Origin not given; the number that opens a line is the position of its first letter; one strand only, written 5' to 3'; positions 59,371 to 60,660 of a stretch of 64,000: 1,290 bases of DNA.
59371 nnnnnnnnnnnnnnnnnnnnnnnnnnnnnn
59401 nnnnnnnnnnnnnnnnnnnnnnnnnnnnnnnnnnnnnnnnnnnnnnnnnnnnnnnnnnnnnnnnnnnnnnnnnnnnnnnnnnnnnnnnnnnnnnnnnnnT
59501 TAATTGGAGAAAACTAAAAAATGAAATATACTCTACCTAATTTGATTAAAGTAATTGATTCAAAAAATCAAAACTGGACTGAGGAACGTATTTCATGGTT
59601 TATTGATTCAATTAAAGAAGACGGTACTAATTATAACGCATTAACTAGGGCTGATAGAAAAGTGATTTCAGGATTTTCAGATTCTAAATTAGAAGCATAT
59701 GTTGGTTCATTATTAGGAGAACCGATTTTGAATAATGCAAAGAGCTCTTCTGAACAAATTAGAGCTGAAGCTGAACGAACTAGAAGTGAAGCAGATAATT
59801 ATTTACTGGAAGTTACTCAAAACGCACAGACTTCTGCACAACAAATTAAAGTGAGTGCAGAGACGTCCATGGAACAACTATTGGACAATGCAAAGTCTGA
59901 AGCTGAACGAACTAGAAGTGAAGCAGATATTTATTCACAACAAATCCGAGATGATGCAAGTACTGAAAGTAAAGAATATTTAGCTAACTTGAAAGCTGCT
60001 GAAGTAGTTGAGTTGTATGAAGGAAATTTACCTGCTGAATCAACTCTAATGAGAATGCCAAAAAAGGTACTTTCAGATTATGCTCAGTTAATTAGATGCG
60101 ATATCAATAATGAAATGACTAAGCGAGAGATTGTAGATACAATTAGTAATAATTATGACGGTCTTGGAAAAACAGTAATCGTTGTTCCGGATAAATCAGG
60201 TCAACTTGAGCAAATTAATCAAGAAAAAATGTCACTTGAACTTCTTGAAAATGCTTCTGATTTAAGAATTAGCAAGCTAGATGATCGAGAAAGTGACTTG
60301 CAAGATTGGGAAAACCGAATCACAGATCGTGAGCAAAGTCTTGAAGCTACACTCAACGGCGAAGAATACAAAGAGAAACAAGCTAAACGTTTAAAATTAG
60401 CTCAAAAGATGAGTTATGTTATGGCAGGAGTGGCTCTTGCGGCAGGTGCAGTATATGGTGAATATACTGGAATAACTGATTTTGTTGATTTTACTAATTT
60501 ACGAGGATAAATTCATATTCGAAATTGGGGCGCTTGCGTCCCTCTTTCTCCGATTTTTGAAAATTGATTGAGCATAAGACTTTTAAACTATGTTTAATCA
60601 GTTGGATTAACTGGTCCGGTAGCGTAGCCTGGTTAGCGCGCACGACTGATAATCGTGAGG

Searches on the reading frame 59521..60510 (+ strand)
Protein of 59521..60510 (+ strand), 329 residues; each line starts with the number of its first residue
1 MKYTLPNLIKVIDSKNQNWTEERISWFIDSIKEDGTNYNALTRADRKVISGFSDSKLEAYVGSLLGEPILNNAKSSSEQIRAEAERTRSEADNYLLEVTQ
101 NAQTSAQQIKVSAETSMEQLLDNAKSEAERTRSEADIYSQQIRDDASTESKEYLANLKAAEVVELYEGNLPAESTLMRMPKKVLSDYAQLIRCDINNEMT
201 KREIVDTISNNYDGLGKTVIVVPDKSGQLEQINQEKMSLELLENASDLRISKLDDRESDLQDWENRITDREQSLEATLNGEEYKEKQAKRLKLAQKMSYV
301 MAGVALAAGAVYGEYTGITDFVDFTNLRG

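Call 43: search_protein_families(library=pfam, proteins=[window:59521-60510:+], max_evalue=0.01)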
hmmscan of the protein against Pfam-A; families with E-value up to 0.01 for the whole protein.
window:59521-60510:+ (329 aa): 2 families
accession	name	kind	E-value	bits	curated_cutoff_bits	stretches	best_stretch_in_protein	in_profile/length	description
PF01442.23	Apolipoprotein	-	0.0086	16.2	90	1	77-153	61-137/190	Apolipoprotein A1/A4/E domain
PF01006.25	HCV_NS4a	-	0.0098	16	27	0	300-317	4-21/55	Hepatitis C virus non-structural protein NS4a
